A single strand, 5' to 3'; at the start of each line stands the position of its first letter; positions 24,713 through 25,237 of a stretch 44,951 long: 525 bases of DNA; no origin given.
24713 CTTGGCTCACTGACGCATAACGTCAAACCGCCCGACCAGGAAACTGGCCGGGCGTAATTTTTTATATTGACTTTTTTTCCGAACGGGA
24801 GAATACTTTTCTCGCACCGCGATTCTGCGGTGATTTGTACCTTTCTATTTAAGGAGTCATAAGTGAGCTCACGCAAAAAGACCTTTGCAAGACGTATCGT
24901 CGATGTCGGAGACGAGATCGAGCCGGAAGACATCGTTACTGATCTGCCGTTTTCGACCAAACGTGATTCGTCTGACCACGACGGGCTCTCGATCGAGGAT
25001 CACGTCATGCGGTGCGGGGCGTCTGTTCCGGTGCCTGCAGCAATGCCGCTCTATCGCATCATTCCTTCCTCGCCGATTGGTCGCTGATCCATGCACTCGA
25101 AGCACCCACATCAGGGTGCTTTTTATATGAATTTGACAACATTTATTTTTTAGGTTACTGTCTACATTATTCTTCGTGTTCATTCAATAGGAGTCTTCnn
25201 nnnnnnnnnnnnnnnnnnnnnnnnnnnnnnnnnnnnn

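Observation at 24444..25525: Three consecutive monocistronic small-protein genes (66, 74, 95 aa) immediately downstream of groEL, each with its own -35 box, strong SD and strong terminator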

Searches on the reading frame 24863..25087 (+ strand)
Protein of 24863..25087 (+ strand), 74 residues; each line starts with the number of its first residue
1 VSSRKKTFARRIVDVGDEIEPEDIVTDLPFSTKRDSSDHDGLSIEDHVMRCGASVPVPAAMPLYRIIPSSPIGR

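Call 6: search_protein_families(library=pfam, proteins=[window:24863-25087:+], max_evalue=1)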
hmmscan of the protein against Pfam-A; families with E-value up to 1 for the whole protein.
window:24863-25087:+ (74 aa): 0 families

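Call 7: search_protein_families(library=ncbifam, proteins=[window:24863-25087:+], max_evalue=10)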
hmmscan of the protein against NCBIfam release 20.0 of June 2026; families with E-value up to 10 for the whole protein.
window:24863-25087:+ (74 aa): 0 families

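Call 12: find_homologous_proteins(query=window:24863-25087:+, max_evalue=0.01)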
Query window:24863-25087:+ (74 aa): 2 proteins with E <= 0.01 among 3 candidates.
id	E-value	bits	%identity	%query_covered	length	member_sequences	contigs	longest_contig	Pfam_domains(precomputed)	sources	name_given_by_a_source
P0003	4.9e-41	155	99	100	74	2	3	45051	-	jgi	-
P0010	3.3e-30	121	81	100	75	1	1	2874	-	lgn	-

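Call 14: find_encoding_contigs(protein=P0010, flank=10000)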
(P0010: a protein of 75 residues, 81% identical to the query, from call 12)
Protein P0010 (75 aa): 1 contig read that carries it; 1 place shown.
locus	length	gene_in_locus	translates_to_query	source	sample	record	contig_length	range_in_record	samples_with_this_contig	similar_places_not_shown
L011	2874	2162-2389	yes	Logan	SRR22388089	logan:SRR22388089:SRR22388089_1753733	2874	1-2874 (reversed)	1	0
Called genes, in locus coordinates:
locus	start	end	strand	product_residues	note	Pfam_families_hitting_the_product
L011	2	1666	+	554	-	?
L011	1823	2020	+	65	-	-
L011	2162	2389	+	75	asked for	-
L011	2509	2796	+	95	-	-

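Call 50: search_protein_families(library=phrogs, proteins=[window:24863-25087:+], max_evalue=1)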
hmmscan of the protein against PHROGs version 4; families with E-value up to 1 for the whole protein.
window:24863-25087:+ (74 aa): 1 family
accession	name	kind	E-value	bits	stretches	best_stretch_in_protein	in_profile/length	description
phrog_15548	-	unknown function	0.047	15.1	1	47-65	10-29/60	-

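Call 51: search_protein_families(library=padloc, proteins=[window:24863-25087:+], max_evalue=1)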
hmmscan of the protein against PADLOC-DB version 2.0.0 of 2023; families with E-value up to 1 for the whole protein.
window:24863-25087:+ (74 aa): 0 families

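Call 83: predict_structure(alignment_id=A11)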
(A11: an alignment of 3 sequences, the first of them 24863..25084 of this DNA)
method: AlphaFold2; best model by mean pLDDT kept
length: 74 residues; sequences in the alignment: 3
mean_pLDDT: 58.8   pTM: 0.13
mean pLDDT of the five models: 58.8, 58.6, 57.9, 51.5, 49.6
residues with pLDDT >= 90: 0; 70-90: 8; 50-70: 61; < 50: 5
segments of 3 or more residues with pLDDT < 50: none
pLDDT, mean of each block of 10 residues (from residue 1): 65 64 54 52 58 58 61 55
secondary structure, 60 per line:
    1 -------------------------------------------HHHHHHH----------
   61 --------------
elements in order: H44-50
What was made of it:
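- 24863..25087 (+): ORF2: 74 aa, pI 5.5. Conserved motifs are R-x-[IV]-D-V-G-D-E near the N-terminus and DG-[LP]-S-[IL]-E-[DE]-[HW]-x3-C in the middle. It is predicted to be largely disordered with one short helix. AlphaFold2 pLDDT 58.8, pTM 0.13, helix 44-50 (call 83, from only 3 sequences).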

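Call 86: search_dna_similar(query=window:24863-25084:+, collection=phages, mode=protein, max_evalue=0.01, max_rows=5)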
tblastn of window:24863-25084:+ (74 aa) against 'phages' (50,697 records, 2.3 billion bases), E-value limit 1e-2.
No match.
